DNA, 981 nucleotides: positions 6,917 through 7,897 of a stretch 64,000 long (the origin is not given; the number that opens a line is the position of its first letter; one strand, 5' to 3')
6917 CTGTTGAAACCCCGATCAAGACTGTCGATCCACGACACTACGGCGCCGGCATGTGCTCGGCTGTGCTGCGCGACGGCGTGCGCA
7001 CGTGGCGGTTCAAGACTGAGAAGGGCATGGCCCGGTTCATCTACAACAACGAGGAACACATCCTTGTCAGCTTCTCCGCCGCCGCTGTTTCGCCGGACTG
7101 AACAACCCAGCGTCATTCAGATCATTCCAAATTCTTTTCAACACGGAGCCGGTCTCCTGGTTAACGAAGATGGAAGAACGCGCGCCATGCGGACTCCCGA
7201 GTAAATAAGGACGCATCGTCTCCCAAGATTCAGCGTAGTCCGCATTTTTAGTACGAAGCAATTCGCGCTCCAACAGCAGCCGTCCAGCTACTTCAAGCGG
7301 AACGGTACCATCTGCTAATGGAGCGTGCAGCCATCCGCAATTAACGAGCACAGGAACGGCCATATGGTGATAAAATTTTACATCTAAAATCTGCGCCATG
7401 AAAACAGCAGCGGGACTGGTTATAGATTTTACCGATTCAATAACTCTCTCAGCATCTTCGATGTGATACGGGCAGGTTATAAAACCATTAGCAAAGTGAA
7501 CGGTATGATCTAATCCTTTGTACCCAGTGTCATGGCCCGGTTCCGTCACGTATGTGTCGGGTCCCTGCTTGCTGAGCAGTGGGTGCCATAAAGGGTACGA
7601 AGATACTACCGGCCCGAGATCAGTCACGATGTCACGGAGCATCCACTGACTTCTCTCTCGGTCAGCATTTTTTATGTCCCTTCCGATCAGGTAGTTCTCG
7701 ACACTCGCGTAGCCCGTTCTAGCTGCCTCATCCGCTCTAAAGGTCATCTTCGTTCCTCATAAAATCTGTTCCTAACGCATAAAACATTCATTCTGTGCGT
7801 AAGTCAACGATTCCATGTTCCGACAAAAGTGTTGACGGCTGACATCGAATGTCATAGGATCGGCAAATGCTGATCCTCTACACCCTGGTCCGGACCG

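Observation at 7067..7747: Low-GC, reverse-oriented 226-aa gene inside the early block (moron)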

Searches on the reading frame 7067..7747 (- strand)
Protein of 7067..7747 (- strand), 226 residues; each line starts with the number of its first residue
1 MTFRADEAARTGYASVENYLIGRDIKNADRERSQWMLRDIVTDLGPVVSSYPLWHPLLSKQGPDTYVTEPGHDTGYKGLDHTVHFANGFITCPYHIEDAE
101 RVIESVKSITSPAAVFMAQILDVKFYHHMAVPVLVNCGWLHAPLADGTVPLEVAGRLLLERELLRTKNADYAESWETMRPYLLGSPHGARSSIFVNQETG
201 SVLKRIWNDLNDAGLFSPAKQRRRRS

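Call 6: search_protein_families(library=pfam, proteins=[window:7067-7747:-], max_evalue=1)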
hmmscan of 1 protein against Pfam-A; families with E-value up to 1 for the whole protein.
window:7067-7747:- (226 aa): 0 families

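Call 7: search_protein_families(library=phrogs, proteins=[window:7067-7747:-], max_evalue=1)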
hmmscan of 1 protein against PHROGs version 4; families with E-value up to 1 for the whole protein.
window:7067-7747:- (226 aa): 0 families
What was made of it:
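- On Core or typical phage gene (the finding's own refutation test): No PHROG family (call 7).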

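Call 9: search_protein_families(library=ncbifam, proteins=[window:7067-7747:-], max_evalue=1)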
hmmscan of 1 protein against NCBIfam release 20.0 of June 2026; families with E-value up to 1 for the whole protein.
window:7067-7747:- (226 aa): 0 families

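Call 10: search_protein_families(library=padloc, proteins=[window:7067-7747:-], max_evalue=1)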
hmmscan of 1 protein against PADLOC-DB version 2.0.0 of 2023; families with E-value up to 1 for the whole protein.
window:7067-7747:- (226 aa): 0 families
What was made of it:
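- On Known or candidate anti-phage defence systems (PADLOC-DB v2): 0 families at E<=1 (call 10).
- Closest known: Single-gene candidate defence proteins of defence islands. Different: Not itself represented in PADLOC (call 10).
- Checked: Pfam, PHROGs, NCBIfam and PADLOC give 0 hits at E<=1 (calls 6, 7, 9, 10).
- No PADLOC hit even at E<=1, although PADLOC includes many island-derived candidate families (call 10).
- Tried and rejected: Family libraries: Pfam, PHROGs, NCBIfam and PADLOC on the protein gave no hits at E<=1 (calls 6, 7, 9, 10).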

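Call 11: find_homologous_proteins(query=window:7067-7747:-)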
Query window:7067-7747:- (226 aa): 288 proteins with E <= 0.001 among 1222 candidates; the best 120 are listed.
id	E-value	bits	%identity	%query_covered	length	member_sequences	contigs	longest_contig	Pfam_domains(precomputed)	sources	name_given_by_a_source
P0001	1.4e-151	520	100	100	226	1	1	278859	-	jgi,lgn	-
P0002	1.0e-69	253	55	98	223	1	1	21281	-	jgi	jgi:hypothetical protein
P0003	5.7e-68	247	54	97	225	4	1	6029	-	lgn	-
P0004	8.6e-68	246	54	97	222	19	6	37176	-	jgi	jgi:hypothetical protein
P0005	9.6e-68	246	53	97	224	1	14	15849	-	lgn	-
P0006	1.3e-66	242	54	99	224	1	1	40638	-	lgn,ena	-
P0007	3.2e-66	241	52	97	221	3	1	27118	-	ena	-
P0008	2.9e-65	238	50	96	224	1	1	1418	-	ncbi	-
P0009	3.6e-65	238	53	97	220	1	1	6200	-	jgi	-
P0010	3.6e-65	238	54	97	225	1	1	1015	-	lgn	-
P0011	4.3e-65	237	52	97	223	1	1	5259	-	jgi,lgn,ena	-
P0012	4.5e-65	237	53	97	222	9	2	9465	-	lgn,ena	-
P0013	6.0e-65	237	54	97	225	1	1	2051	-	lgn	-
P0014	6.7e-65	237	56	97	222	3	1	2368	-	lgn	-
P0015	9.1e-65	236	52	98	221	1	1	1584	-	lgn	-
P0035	3.2e-63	231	52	97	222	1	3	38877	-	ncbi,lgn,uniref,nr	ncbi:hypothetical protein [Halomonas sp. 11-S5]|uniref:hypothetical protein n=1 Tax=Halomonas sp. 11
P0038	4.6e-63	231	54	97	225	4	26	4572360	-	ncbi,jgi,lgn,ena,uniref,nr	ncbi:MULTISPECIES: hypothetical protein [Marinobacter]|uniref:Uncharacterized protein n=1 Tax=Marino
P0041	5.6e-63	230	53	97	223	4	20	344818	-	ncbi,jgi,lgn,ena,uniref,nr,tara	ncbi:MAG: hypothetical protein CMK46_11040 [Porticoccus sp.]|uniref:hypothetical protein n=1 Tax=Por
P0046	8.2e-63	230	52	97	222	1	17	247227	-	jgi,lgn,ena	-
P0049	1.0e-62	230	51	97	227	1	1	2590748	-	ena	-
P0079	2.4e-61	225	49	99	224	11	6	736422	-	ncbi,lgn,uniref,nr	ncbi:hypothetical protein [Acinetobacter variabilis]|uniref:Uncharacterized protein n=1 Tax=Acinetob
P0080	2.6e-61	225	51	97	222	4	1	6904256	-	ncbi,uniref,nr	ncbi:hypothetical protein RBU55_30255 [Pseudomonas chlororaphis subsp. aurantiaca]|uniref:hypothetic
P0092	6.1e-61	224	51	97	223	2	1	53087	-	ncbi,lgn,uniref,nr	ncbi:hypothetical protein [Burkholderia ubonensis]|uniref:hypothetical protein n=1 Tax=Burkholderia 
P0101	1.8e-60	222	50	97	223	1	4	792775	-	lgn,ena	-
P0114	4.4e-60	221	50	97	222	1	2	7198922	-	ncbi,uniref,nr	ncbi:hypothetical protein ACFOLJ_14405 [Rugamonas sp. CCM 8940]|uniref:hypothetical protein n=1 Tax=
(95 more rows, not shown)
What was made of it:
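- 7067..7747 (-): Protein-coding gene of 226 aa, a divergent member of an unnamed ~222-aa family (WHP invariant; DHT, TCPY and RSS motifs largely kept). 288 homologues, best non-self E=1e-69 (call 11).
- Checked: Homologues at E down to 1e-69 show it is a real gene (call 11).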

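Call 13: find_encoding_contigs(protein=P0038, flank=6000, max_places=4)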
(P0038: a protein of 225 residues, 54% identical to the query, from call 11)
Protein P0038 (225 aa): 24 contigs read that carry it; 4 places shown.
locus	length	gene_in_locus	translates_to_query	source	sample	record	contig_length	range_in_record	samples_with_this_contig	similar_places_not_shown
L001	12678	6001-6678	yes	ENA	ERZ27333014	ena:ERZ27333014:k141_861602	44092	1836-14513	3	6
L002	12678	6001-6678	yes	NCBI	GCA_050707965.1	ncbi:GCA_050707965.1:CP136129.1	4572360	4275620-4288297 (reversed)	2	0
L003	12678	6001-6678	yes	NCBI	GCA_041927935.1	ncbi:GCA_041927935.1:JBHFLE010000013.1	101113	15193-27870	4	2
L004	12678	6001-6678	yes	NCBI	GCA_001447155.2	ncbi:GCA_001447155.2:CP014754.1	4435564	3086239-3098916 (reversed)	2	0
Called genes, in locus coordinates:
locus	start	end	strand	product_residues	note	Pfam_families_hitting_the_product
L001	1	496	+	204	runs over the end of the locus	PF00440:TetR_N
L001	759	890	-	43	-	-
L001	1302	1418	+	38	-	-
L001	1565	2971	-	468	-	PF00890:FAD_binding_2 (faint), PF01134:GIDA (weak), PF01266:DAO (faint), PF07992:Pyr_redox_2, PF12831:FAD_oxidored (weak), PF13738:Pyr_redox_3, PF00070:Pyr_redox, PF02852:Pyr_redox_dim, +3 more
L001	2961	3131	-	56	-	PF11431:Transport_MerF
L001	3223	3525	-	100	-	PF00403:HMA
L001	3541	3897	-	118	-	PF02411:MerT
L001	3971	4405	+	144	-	PF00376:MerR, PF13411:MerR_1, PF09278:MerR-DNA-bind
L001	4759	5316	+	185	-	PF19502:DUF6036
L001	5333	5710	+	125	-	-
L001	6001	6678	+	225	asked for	-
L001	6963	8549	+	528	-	PF06958:Pyocin_S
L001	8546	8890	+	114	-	PF25857:DUF7957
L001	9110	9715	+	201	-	-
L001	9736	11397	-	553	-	PF08443:RimK (faint)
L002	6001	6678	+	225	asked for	-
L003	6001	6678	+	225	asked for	-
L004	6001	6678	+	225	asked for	-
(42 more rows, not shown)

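Call 14: find_encoding_contigs(protein=P0080, flank=6000, max_places=3)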
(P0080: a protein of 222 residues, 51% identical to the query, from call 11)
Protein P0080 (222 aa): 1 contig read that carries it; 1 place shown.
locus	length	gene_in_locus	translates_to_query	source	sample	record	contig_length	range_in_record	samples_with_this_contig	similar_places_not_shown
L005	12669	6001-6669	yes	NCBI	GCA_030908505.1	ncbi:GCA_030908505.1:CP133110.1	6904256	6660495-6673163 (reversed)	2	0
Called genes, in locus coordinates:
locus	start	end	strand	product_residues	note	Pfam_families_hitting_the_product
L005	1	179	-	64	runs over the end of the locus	PF01381:HTH_3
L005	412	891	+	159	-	-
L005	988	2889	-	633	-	PF00580:UvrD-helicase, PF13245:AAA_19, PF01443:Viral_helicase1 (faint), PF00580:UvrD-helicase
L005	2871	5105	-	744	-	PF11398:DUF2813 (faint), PF13175:AAA_15, PF13304:AAA_21 (weak), PF20469:OLD-like_TOPRIM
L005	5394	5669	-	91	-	PF21784:Bflower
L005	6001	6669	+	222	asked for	-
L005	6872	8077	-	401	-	PF18862:ApeA_NTD1, PF18739:HEPN_Apea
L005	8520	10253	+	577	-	PF00239:Resolvase, PF07508:Recombinase, PF13408:Zn_ribbon_recom (weak)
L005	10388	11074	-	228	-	-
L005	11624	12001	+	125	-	-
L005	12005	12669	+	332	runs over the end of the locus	PF01076:Mob_Pre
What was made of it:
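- Defence and toxin-antitoxin neighbours: Gabija plus ApeA (call 14).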

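Call 17: search_solved_structures(query=A1, max_evalue=10)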
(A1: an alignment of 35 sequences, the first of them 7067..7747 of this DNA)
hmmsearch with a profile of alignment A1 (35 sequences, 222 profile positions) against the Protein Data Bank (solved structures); distinct sequences matched with E-value up to 10: 0.

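Call 18: find_encoding_contigs(protein=P0001, flank=10000, max_places=3)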
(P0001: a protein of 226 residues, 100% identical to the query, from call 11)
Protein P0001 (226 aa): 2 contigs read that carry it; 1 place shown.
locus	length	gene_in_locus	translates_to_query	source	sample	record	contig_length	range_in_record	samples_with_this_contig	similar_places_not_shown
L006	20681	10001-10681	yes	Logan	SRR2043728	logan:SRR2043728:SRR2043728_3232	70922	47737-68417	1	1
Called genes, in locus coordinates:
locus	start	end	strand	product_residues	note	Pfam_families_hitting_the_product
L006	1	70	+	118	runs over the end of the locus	PF00453:Ribosomal_L20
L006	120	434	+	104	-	-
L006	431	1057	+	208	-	PF02796:HTH_7 (faint), PF08765:Mor (faint), PF08281:Sigma70_r4_2 (faint), PF13551:HTH_29 (faint), PF04545:Sigma70_r4 (faint), PF13384:HTH_23 (weak), PF13518:HTH_28 (faint), PF08279:HTH_11 (faint), +1 more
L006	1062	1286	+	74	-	-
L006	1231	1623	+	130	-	-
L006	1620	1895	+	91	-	-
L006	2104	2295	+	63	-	-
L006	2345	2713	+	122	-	-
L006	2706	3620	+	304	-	-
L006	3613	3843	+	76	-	-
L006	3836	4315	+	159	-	-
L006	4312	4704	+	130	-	-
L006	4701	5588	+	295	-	-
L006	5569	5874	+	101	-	-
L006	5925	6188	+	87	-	-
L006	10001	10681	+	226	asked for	-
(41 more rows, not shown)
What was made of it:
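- About 10 kb away on the same contig is a gene with a weak Tad2-like Pfam hit, along with HD_4 and PTH2 genes (call 18).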

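Call 23: find_related_loci(query=A1, collection=viral_contigs, flank=8000)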
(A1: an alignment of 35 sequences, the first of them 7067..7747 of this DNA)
Query A1 (226 aa) in viral_contigs; peptide patterns used: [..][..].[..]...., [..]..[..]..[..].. (x = any residue, [..] = any of these).
41 stretches matched a pattern; 28 encode a relative of the query (tblastn E <= 1e-3); 27 distinct loci.
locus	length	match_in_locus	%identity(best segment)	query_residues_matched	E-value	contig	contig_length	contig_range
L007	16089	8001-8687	52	1-226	1e-68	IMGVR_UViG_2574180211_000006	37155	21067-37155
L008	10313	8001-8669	48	1-222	8e-68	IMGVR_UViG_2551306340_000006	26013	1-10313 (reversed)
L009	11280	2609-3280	48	1-223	4e-66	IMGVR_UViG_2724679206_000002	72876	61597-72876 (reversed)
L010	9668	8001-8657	49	1-220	5e-65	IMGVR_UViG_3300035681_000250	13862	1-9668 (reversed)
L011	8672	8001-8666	49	1-220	2e-64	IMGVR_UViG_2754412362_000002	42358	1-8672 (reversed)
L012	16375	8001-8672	47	1-223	3e-64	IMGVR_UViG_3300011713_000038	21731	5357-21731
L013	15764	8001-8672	46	1-223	1e-63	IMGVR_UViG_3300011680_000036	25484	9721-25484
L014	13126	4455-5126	47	1-223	2e-63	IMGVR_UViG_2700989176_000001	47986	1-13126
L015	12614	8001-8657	46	1-218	8e-63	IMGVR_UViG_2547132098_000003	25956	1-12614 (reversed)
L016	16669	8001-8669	48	1-222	7e-62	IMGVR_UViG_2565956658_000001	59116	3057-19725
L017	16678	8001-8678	45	1-222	2e-61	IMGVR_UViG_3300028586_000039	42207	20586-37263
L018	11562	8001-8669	48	1-222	7e-62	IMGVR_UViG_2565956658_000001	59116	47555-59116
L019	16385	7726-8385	43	1-220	3e-61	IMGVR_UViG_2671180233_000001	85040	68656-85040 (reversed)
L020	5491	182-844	44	1-221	1e-60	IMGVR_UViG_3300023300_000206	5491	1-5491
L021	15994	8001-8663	48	1-220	2e-60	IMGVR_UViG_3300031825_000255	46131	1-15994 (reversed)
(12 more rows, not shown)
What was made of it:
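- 27 IMG/VR contigs carry it, about half within 5 kb of a contig end (call 23).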

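Call 24: predict_structure(alignment_id=A1)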
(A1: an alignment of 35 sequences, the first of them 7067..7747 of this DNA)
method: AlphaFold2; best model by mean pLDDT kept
length: 226 residues; sequences in the alignment: 35
mean_pLDDT: 87.1   pTM: 0.85
mean pLDDT of the five models: 87.1, 86.6, 85.9, 85.5, 79.7
residues with pLDDT >= 90: 145; 70-90: 55; 50-70: 16; < 50: 10
segments of 3 or more residues with pLDDT < 50: 219-226
pLDDT, mean of each block of 10 residues (from residue 1): 59 88 86 94 92 93 85 95 96 98 95 95 95 97 89 91 72 85 91 93 91 65 42
secondary structure, 60 per line:
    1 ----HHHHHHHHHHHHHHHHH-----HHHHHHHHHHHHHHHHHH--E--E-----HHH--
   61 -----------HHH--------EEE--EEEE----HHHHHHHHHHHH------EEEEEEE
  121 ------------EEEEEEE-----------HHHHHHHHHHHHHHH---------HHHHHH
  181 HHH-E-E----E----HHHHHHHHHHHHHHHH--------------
elements in order: H5-21 H27-44 E83-85 E88-91 H96-107 E114-120 E133-139 H151-165 H175-183 H197-212
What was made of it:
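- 7067..7747 (-): AlphaFold model with pLDDT 87 and pTM 0.85 (call 24).
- AlphaFold is confident for the window sequence itself (call 24).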

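Call 27: find_encoding_contigs(protein=P0079, flank=7000, max_places=3)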
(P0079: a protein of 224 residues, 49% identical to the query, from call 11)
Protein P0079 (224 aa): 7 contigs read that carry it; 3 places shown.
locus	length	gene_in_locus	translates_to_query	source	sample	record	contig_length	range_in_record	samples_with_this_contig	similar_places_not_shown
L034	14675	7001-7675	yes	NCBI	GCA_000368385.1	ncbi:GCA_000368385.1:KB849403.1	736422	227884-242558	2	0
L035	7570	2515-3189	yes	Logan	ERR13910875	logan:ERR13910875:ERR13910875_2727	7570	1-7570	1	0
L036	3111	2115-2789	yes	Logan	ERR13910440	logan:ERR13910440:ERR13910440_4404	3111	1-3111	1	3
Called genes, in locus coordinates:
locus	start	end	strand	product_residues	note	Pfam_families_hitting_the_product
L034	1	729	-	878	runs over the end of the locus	-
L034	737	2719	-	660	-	-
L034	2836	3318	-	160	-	-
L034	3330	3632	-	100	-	-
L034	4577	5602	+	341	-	PF13936:HTH_38, PF13565:HTH_32 (faint), PF00665:rve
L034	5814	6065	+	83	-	-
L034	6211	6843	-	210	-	-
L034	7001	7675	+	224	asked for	-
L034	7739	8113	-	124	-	-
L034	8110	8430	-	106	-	PF03796:DnaB_C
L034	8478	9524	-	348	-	PF13546:DDE_5, PF01609:DDE_Tnp_1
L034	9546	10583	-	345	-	PF00772:DnaB, PF03796:DnaB_C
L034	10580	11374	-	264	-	PF13730:HTH_36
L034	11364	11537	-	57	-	-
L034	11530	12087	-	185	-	-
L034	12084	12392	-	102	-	-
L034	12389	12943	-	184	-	PF09669:Phage_pRha, PF10549:ORF11CD3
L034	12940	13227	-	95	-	PF05930:Phage_AlpA, PF12728:HTH_17 (weak)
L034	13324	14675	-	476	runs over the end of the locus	-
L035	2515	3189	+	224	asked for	-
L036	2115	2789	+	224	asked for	-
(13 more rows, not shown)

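Call 28: find_encoding_contigs(protein=P0114, flank=7000, max_places=2)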
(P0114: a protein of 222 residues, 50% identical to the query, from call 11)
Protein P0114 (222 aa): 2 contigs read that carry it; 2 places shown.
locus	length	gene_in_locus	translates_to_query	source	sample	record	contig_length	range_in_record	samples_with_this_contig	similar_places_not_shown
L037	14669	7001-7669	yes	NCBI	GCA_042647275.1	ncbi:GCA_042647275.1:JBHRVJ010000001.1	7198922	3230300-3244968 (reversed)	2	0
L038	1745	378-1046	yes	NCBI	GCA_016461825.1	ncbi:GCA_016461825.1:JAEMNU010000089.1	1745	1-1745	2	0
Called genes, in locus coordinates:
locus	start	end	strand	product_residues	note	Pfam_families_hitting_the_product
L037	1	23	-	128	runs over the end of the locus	PF18974:DUF5710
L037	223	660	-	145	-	PF13628:DUF4142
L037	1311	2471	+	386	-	PF08240:ADH_N, PF00107:ADH_zinc_N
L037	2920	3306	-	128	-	-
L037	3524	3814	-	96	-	PF05016:ParE_toxin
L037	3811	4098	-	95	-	-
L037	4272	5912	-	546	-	PF13007:LZ_Tnp_IS66, PF13005:zf-IS66, PF03050:DDE_Tnp_IS66, PF13817:DDE_Tnp_IS66_C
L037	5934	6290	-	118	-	PF05717:TnpB_IS66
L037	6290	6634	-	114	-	-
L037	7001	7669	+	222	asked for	-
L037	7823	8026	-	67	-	-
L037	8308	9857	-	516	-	PF01527:HTH_Tnp_1, PF13518:HTH_28 (faint), PF13384:HTH_23 (faint), PF13551:HTH_29 (faint), PF13565:HTH_32, PF00665:rve, PF13683:rve_3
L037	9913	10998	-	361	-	PF00263:Secretin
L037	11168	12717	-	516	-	PF01527:HTH_Tnp_1, PF13518:HTH_28 (faint), PF13384:HTH_23 (faint), PF13551:HTH_29 (faint), PF13565:HTH_32, PF00665:rve, PF13683:rve_3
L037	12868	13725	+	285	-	PF02486:Rep_trans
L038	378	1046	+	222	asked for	-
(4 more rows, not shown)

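Call 34: fold_search(model_id=the predicted structure, library=viral)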
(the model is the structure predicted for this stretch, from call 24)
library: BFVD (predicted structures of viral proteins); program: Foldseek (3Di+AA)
matches with E <= 10: 397; with E <= 0.001: 0
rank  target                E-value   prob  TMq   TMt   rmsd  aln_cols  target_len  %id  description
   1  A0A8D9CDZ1            4.3e-02  0.20  0.22  0.15  13.6       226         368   10  Uncharacterized protein [uncultured marine phage]
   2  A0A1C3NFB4            1.0e-01  0.16  0.24  0.09  16.8       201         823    9  (no name in the UniProt tables at hand)
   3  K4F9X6                1.1e-01  0.96  0.20  0.45   2.9        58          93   17  Uncharacterized protein [Cronobacter phage vB_CsaM_GAP161]
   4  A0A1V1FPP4            1.1e-01  0.05  0.11  0.09  18.1       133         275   14  Uncharacterized protein [Azobacteroides phage ProJPt-Bp1]
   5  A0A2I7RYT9            2.6e-01  0.16  0.16  0.06   7.2        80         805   14  (no name in the UniProt tables at hand)
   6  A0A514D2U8            3.5e-01  0.03  0.14  0.03  18.6       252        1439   10  Uncharacterized protein [Riboviria sp.]
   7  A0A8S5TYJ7            3.7e-01  0.06  0.18  0.20  16.9       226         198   11  LAGLIDADG-like domain [Siphoviridae sp. ctnPP24]
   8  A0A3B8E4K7            4.2e-01  0.77  0.20  0.60   2.9        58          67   16  Uncharacterized protein [Citrobacter phage Maroon]
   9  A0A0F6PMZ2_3          4.2e-01  0.07  0.17  0.04  13.8       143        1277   16  Replicase polyprotein 1ab [Bovine nidovirus TCH5]
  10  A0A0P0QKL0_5          4.5e-01  0.03  0.14  0.04  18.6       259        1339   10  (no name in the UniProt tables at hand)
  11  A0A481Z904            4.8e-01  0.11  0.16  0.11  15.3       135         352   12  Uncharacterized protein [Pithovirus LCPAC304]
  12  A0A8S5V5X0            5.7e-01  0.14  0.18  0.28   7.7        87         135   10  Tail completion protein [Siphoviridae sp. ctdd214]
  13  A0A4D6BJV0            5.7e-01  0.13  0.20  0.21  17.0       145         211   11  (no name in the UniProt tables at hand)
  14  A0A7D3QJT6            5.7e-01  0.04  0.14  0.10  13.0       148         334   15  (no name in the UniProt tables at hand)
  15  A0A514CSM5            6.1e-01  0.60  0.23  0.23   3.7        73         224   12  Uncharacterized protein [Achromobacter phage Motura]
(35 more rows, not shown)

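Call 36: find_related_loci(query=A1, collection=genome_contigs, flank=8000)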
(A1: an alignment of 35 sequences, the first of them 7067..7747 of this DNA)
Query A1 (226 aa) in genome_contigs; peptide patterns used: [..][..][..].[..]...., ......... (x = any residue, [..] = any of these).
163 stretches matched a pattern; 152 encode a relative of the query (tblastn E <= 1e-3); the best 80 are kept; 80 distinct loci.
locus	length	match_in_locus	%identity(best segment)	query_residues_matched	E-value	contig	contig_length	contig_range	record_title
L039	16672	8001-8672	54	1-223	2e-71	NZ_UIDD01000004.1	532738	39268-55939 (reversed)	Pseudomonas wadenswilerensis strain CCOS 864, whole genome shotgun sequence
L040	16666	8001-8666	54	1-220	4e-70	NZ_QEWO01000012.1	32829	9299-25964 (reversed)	Parahaliea mediterranea strain DSM 21924 Scaffold12_1, whole genome shotgun sequence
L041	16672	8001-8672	53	1-220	5e-70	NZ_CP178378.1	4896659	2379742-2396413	Pseudomonas sp. YJ42 chromosome, complete genome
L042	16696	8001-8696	52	1-226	4e-70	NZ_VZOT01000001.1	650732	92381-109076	Comamonas kerstersii strain CCUG 15333 contig_0000001, whole genome shotgun sequence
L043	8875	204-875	53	1-220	2e-69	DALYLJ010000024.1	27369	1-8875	MAG TPA_asm: Lysobacteraceae bacterium isolate CTOTU46671 NODE_173_length_27369_cov_7.453430, whole genome shotgun seque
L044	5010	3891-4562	53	1-220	3e-69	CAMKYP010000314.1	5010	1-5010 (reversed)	MAG: uncultured Dechloromonas sp. isolate SRR7287212_bin.7_metawrap_v1.3.0_MAG genome assembly, contig: ERZ10357996_2574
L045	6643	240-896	49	1-220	5e-69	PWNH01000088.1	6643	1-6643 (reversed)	MAG: Methanomassiliicoccaceae archaeon isolate CSSed10_308 CS-Sed10-C36605, whole genome shotgun sequence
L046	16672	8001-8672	53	1-220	8e-69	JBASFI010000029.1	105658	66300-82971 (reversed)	MAG: Azonexus sp. isolate MFD03500_ilm_asm_bin9 k127_16120, whole genome shotgun sequence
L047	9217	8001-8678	46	1-224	4e-68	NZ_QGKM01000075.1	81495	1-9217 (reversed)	Leucothrix pacifica strain JCM 18388 JCM18388_1__paired__trimmed__paired__contig_75, whole genome shotgun sequence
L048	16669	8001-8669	48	1-222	3e-67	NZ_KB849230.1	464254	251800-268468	Acinetobacter johnsonii CIP 64.6 acLZl-supercont1.11, whole genome shotgun sequence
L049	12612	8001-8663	51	1-220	2e-67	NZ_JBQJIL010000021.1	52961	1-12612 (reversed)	Lysobacter sp. CA199 NODE_21_length_52961_cov_66.354450, whole genome shotgun sequence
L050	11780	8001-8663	51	1-220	5e-67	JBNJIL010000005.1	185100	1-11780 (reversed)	MAG: Pseudomonadota bacterium isolate BWe84 5, whole genome shotgun sequence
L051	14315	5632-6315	50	1-220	5e-67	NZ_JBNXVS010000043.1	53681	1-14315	Nodosilinea sp. AN01ver1 NODE_43_length_53681_cov_73.173769, whole genome shotgun sequence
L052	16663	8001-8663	52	1-220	1e-66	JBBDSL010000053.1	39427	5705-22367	MAG: Wenzhouxiangellaceae bacterium isolate LejiaC_62_18 Lejia_C_2377_length_39427_cov_11, whole genome shotgun sequence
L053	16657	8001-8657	48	1-220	8e-67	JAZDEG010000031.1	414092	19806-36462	MAG: Pseudomonadota bacterium isolate MEGAHIT-group-0.128 k141_12314529, whole genome shotgun sequence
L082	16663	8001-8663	50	1-220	3e-64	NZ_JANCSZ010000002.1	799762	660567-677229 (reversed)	Massilia sp. YIM B04103 Scaffold2, whole genome shotgun sequence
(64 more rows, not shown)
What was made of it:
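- The distribution is sparse and patchy, 152 of 185,579 species (call 36).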
